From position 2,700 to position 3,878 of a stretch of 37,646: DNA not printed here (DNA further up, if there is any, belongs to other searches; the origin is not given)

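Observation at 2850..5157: Orphan three-gene, translationally coupled operon of membrane-anchored exoproteins between two OFOR operons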

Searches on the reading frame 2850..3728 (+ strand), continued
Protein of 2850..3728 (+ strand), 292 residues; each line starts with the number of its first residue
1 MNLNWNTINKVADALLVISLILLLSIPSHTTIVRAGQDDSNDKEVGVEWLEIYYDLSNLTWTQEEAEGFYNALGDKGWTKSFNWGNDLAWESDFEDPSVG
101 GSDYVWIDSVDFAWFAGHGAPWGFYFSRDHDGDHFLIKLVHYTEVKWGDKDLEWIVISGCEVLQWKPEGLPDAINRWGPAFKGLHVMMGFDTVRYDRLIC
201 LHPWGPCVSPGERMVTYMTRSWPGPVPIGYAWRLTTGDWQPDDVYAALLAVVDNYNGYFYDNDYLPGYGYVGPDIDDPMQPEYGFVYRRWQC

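Call 39: find_related_loci(query=A1, collection=genome_contigs, flank=6000)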
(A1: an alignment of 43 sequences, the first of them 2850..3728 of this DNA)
Query A1 (292 aa) in genome_contigs; peptide patterns used: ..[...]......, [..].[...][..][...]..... (x = any residue, [..] = any of these).
178 stretches matched a pattern; 140 encode a relative of the query (tblastn E <= 1e-3); the best 80 are kept; 80 distinct loci.
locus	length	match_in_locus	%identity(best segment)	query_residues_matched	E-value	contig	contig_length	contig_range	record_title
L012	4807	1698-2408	50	17-278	7e-72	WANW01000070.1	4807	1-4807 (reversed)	MAG: Candidatus Hydrothermarchaeota archaeon isolate S141_67_esom k151_323038, whole genome shotgun sequence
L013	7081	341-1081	47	15-286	3e-67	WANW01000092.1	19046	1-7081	MAG: Candidatus Hydrothermarchaeota archaeon isolate S141_67_esom k151_70932, whole genome shotgun sequence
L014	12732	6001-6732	45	15-269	2e-61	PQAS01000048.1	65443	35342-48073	MAG: Candidatus Methanoperedenaceae archaeon isolate FeB_1 FeB1_48, whole genome shotgun sequence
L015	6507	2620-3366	45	8-276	5e-60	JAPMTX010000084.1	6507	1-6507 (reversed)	MAG: Candidatus Methanoperedens sp. isolate LC 1 LC_0.1_scaffold_8381, whole genome shotgun sequence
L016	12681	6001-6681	44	31-274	1e-53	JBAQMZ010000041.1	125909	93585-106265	MAG: Candidatus Methanoperedens sp. isolate MFD12050_ilm_asm_bin25 k127_55986, whole genome shotgun sequence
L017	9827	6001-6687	44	35-276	9e-47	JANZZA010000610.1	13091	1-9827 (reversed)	MAG: Armatimonadota bacterium isolate SKW107 k141_217805, whole genome shotgun sequence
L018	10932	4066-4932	38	1-292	5e-46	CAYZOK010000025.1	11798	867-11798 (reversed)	MAG TPA_asm: uncultured Candidatus Bathyarchaeia archaeon isolate binchicken_co375_35 genome assembly, contig: NODE_2033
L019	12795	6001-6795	38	9-279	3e-45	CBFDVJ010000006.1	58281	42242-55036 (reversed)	MAG TPA_asm: uncultured Archaeoglobales archaeon isolate SRR6823440_metabat2_82 genome assembly, contig: ERZ650341.140,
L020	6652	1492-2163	43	41-278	1e-44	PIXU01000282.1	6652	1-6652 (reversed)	MAG: Methanophagales archaeon isolate WYZ-LMO13 WYZ-LMO13_contig66054, whole genome shotgun sequence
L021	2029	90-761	43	41-278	7e-45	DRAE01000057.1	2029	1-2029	MAG TPA_asm: Candidatus Bathyarchaeota archaeon isolate HyVt-197 Ga0116200_10056315, whole genome shotgun sequence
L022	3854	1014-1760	38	20-278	3e-42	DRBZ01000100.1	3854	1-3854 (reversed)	MAG TPA_asm: Candidatus Cloacimonadota bacterium isolate HyVt-24 Ga0136651_10018187, whole genome shotgun sequence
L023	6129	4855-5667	39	12-292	7e-42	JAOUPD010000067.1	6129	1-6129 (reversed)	MAG: Hadesarchaea archaeon isolate 8_1_Oct_SF_Bin37 8_1_Oct_SF_Bin37_scaffold_14480_c1, whole genome shotgun sequence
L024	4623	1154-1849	40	35-278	5e-41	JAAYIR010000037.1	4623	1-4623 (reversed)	MAG: candidate division WS1 bacterium isolate AS10tlH2TH_13 20348_AS10, whole genome shotgun sequence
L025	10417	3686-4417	38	40-274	1e-39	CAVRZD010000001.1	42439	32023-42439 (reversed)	MAG: uncultured Actinomycetes bacterium isolate MFD05942.bin.2.262 genome assembly, contig: contig_133228, whole genome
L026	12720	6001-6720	37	43-274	2e-37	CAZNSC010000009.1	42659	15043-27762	MAG TPA_asm: uncultured Dehalococcoidales bacterium isolate binchicken_co294_13 genome assembly, contig: NODE_1320_lengt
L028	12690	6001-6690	37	40-292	3e-37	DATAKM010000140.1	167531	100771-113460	MAG TPA_asm: Chloroflexia bacterium isolate SMAG_U6938 k141_356728, whole genome shotgun sequence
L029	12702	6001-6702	36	22-278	7e-36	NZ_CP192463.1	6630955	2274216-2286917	Roseateles noduli strain 37a16 chromosome, complete genome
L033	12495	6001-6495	42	25-196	4e-35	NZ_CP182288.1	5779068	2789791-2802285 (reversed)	Roseateles sp. So40a chromosome, complete genome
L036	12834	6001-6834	36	11-291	2e-34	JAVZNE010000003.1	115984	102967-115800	MAG: Candidatus Bathyarchaeia archaeon isolate DRTY-6_201912_bins_43 DRTY-6_201912_bins_43_scaffold_3, whole genome shot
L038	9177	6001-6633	38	45-279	2e-33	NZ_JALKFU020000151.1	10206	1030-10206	Frankia sp. AgKG'84/4 NODE_151_length_10206_cov_41.552374, whole genome shotgun sequence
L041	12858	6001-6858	34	9-292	3e-33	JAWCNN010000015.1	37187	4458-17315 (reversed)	MAG: Candidatus Bathyarchaeia archaeon isolate JZ-2_201709_bins_178 JZ-2_201709_bins_178_scaffold_15, whole genome shotg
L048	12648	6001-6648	34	44-279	3e-32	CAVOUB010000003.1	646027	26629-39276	MAG: uncultured Actinomycetes bacterium isolate MFD10007.bin.1.27 genome assembly, contig: contig_13479, whole genome sh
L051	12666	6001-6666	35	44-292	6e-32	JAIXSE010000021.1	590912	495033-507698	MAG: Rubrivivax sp. isolate C4_MAG_00089 pond_C4_MAG_00089_000000000035, whole genome shotgun sequence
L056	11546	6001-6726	37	31-279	5e-31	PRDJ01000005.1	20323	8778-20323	MAG: Candidatus Thorarchaeota archaeon isolate OWC5 Thor_OWC5_005, whole genome shotgun sequence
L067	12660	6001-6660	34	45-292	7e-29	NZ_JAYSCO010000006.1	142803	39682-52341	MAG: Pseudoduganella sp. isolate ZZ2_ZZA245_bin.3 NODE_98_length_142803_cov_14.419537, whole genome shotgun sequence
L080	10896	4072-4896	31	2-274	9e-27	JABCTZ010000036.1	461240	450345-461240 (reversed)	MAG: Candidatus Heimdallarchaeota archaeon isolate HM7_B34 k127_2098272, whole genome shotgun sequence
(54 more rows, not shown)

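Call 53: search_protein_families(library=pfam, proteins=[L029:7631-8980:+, L033:7708-9822:+, L051:7646-9217:+, L038:7635-9146:+, L048:7636-10176:+, L067:7546-9843:+, L025:5363-7249:+, L024:2985-4124:+, L007:9883-11082:+, L036:7800-8759:+], max_evalue=0.001)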
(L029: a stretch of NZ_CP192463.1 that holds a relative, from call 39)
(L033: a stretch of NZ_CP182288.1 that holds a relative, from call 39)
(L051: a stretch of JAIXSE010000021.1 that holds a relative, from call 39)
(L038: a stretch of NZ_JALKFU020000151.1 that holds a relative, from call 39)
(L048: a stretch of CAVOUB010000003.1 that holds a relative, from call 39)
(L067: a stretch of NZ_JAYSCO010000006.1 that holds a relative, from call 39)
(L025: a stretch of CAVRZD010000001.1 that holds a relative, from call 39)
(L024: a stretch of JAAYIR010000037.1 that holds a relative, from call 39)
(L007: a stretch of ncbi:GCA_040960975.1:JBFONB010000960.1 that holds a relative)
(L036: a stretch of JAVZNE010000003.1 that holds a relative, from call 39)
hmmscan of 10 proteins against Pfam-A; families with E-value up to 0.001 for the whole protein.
L029:7631-8980:+ (449 aa): 0 families

L033:7708-9822:+ (704 aa): 0 families

L051:7646-9217:+ (523 aa): 0 families

L038:7635-9146:+ (503 aa): 0 families

L048:7636-10176:+ (846 aa): 3 families
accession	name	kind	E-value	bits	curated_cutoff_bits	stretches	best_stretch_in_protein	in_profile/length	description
PF01411.24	tRNA-synt_2c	-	1.6e-164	548.9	30.3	1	6-543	1-550/552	tRNA synthetases class II (A)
PF07973.19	tRNA_SAD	-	3e-17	62.7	24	1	642-685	1-44/44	Threonyl and Alanyl tRNA synthetase second additional domain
PF02272.25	DHHA1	-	1.4e-16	61.2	25.9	1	740-841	2-100/102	DHHA1 domain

L067:7546-9843:+ (765 aa): 0 families

L025:5363-7249:+ (628 aa): 0 families

L024:2985-4124:+ (379 aa): 1 family
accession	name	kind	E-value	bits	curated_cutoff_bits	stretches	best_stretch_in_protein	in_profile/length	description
PF07833.16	Cu_amine_oxidN1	-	1.6e-33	115.3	24.2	2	171-275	2-106/108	Copper amine oxidase N-terminal domain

L007:9883-11082:+ (399 aa): 2 families
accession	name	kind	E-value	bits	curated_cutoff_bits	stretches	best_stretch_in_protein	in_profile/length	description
PF10342.15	Kre9_KNH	-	2.7e-10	41.3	24.6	1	310-388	1-84/94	Kre9/KNH-like N-terminal Ig-like domain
PF17957.7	Big_7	-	0.00023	22.2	24.1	1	304-379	1-70/70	Bacterial Ig domain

L036:7800-8759:+ (319 aa): 9 families
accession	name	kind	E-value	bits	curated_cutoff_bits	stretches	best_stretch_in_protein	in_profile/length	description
PF06267.17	DUF1028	-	9.4e-78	260.9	26.2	1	22-217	1-193/193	Family of unknown function (DUF1028)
PF07719.23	TPR_2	-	2.2e-13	49.6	27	1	261-292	2-33/34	Tetratricopeptide repeat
PF00515.34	TPR_1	-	4.3e-13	48.9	27.8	1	261-292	2-33/34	Tetratricopeptide repeat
PF13432.12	TPR_16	-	5.8e-12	46.3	32.7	1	231-291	2-62/65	Tetratricopeptide repeat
PF13181.12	TPR_8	-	4.8e-09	36.1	25.7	1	261-292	2-33/34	Tetratricopeptide repeat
PF13414.12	TPR_11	-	1.5e-08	34.6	26.8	1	237-269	5-37/42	TPR repeat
PF14559.12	TPR_19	-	2.1e-07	31.6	25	1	238-292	3-57/68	Tetratricopeptide repeat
PF13428.12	TPR_14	-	1.2e-06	29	23.5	0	261-292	2-33/44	Tetratricopeptide repeat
PF13424.12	TPR_12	-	2.7e-05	24.7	30.1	1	233-290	10-75/77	Tetratricopeptide repeat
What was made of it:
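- Tried and rejected: One is alanyl-tRNA synthetase, so there is no conserved third gene there (call 53).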

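Call 55: search_protein_families(library=pfam, alignment_id=A1, max_evalue=1)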
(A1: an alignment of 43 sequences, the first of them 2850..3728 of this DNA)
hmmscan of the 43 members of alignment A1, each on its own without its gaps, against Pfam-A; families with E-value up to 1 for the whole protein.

A. member 1, window:2850-3728:+ (292 aa): 1 family
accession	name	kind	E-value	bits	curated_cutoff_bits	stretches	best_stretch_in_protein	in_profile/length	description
PF19872.4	DUF6345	-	4.3e-58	196.8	26.9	1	48-287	2-218/221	Family of unknown function (DUF6345)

B. families by the number of members that match (of 43 scanned): 17 families
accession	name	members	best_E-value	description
PF19872.4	DUF6345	43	1.4e-83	Family of unknown function (DUF6345)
PF00656.27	Peptidase_C14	3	0.003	Caspase domain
PF00045.24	Hemopexin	2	3.4e-31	Hemopexin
PF17479.7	DUF3048_C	2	0.00012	Protein of unknown function (DUF3048) C-terminal domain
PF20356.3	DUF6651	2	0.081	Family of unknown function (DUF6651)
PF24517.2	CBM96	1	6.5e-34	Carbohydrate-binding module family 96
PF12402.13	nlz1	1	0.00024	NocA-like zinc-finger protein 1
PF00801.26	PKD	1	0.00028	PKD domain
PF18911.6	PKD_4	1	0.00068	PKD domain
PF19569.5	START_2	1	0.035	START-like superfamily domain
PF10743.14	Phage_Cox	1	0.045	Regulatory phage protein cox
PF19151.5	Sublancin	1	0.066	Sublancin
PF14564.11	Membrane_bind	1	0.07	Membrane binding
PF10309.14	NCBP3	1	0.14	Nuclear cap-binding protein subunit 3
PF22792.1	DUF7012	1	0.2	Domain of unknown function (DUF7012)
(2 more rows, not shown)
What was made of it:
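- On Pfam DUF6345 (PF19872): 43/43 aligned homologues also match (call 55).
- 3/43 members give weak Peptidase_C14 hits (call 55).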

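Call 56: search_protein_families(library=padloc, proteins=[window:2850-3728:+, P0040, L029:6542-7597:+], max_evalue=0.1)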
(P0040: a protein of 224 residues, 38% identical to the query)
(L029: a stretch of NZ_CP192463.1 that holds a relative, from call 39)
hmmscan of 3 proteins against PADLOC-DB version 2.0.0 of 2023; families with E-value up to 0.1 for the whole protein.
window:2850-3728:+ (292 aa): 0 families

P0040 (224 aa): 0 families

L029:6542-7597:+ (352 aa): 0 families

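Call 71: search_dna_similar(query=window:2850-3728:+, collection=plasmids, mode=protein, max_evalue=0.001, max_rows=10)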
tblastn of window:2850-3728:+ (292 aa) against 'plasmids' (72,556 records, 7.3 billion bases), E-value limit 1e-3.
Records with a match: 1; places in all: 1; records where one place covers at least 80% of the query: 0.
Best place of each record, by identity: <60% 1.
By first word of the organism name: Deinococcus 1.
By predicted mobility (MOB-suite, as given by PLSDB): mobilizable 1.
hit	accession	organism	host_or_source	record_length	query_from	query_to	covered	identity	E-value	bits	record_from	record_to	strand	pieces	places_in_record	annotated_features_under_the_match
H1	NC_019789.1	Deinococcus peraridilitoris DSM 19664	-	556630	107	220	39%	41.2%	2e-16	87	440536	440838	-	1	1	DUF6345 domain-containing protein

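Call 72: search_dna_similar(query=window:2850-3728:+, collection=phages, mode=protein, max_evalue=0.001, max_rows=10)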
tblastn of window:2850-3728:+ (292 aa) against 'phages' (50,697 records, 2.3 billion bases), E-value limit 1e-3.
No match.
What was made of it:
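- There are no PADLOC defence-system hits (call 56) and no phage hits (call 72).
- Tried and rejected: No relative (call 72).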

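Call 73: get_annotated_region(hit=H1, flank=5000)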
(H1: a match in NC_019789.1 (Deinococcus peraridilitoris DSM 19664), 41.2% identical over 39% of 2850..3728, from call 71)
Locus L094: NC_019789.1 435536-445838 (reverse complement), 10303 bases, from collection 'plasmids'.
description: Deinococcus peraridilitoris DSM 19664 plasmid pDEIPE01, complete sequence
organism: Deinococcus peraridilitoris DSM 19664 (NCBI taxid 937777)
taxonomy: Bacteria; Deinococcota; Deinococci; Deinococcales; Deinococcaceae; Deinococcus; Deinococcus peraridilitoris; Deinococcus peraridilitoris DSM 19664
host: -; source: -; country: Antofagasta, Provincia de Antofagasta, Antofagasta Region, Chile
typing (MOB-suite, as given by PLSDB): mobilizable; relaxase MOBP,MOBP
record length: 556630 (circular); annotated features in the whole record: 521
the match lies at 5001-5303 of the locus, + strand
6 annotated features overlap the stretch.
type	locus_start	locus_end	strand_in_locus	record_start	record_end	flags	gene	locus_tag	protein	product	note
CDS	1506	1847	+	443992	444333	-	-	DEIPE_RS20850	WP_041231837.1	hypothetical protein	-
CDS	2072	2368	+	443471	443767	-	-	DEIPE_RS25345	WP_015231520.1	IS3 family transposase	-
CDS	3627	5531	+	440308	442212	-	-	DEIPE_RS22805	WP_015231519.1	DUF6345 domain-containing protein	-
CDS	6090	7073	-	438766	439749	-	-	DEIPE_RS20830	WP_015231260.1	IS110 family transposase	-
CDS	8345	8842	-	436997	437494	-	-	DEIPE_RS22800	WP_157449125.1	DUF6714 family protein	-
CDS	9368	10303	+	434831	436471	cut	-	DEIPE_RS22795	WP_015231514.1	PAS domain-containing protein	-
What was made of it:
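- One copy lies on a Deinococcus megaplasmid between IS elements (call 73).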

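Call 80: search_protein_families(library=pfam, proteins=[L041:4735-6858:+, L080:2866-4938:+, L028:4747-6690:+, L056:4660-6762:+, L094:3627-5531:+], max_evalue=0.01)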
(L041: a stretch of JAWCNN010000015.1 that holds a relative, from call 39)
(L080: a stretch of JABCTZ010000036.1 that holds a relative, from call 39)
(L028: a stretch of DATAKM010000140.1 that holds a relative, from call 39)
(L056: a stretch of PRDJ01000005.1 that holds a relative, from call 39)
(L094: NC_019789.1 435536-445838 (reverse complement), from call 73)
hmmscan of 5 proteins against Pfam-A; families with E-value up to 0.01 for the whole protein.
L041:4735-6858:+ (708 aa): 1 family
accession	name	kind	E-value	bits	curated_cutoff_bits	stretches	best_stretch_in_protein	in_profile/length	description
PF19872.4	DUF6345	-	4.1e-46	157.7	26.9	1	465-704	1-219/221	Family of unknown function (DUF6345)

L080:2866-4938:+ (691 aa): 1 family
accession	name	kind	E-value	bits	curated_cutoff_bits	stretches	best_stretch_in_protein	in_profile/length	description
PF19872.4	DUF6345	-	7.1e-54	183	26.9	1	467-685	6-216/221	Family of unknown function (DUF6345)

L028:4747-6690:+ (648 aa): 2 families
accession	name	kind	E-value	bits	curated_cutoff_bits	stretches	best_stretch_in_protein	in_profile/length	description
PF19872.4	DUF6345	-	2.6e-55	187.8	26.9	1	427-645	2-220/221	Family of unknown function (DUF6345)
PF13927.12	Ig_3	-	0.0033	18.4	30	1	309-349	2-38/78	Immunoglobulin domain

L056:4660-6762:+ (701 aa): 4 families
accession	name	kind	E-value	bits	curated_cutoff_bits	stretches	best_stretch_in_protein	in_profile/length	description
PF19872.4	DUF6345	-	1.3e-48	165.8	26.9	1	463-696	1-219/221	Family of unknown function (DUF6345)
PF13927.12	Ig_3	-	1.6e-06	28.9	30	1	294-349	4-51/78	Immunoglobulin domain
PF13895.12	Ig_2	-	0.0034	18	27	1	295-347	4-53/79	Immunoglobulin domain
PF07679.22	I-set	-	0.0044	17.5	23.7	0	296-344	5-51/90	Immunoglobulin I-set domain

L094:3627-5531:+ (634 aa): 2 families
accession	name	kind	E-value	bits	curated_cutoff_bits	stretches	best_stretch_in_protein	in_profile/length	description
PF19872.4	DUF6345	-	7.3e-70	235.3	26.9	1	408-632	8-221/221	Family of unknown function (DUF6345)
PF13573.12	SprB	-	0.0028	17.7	28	1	310-325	17-32/37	SprB repeat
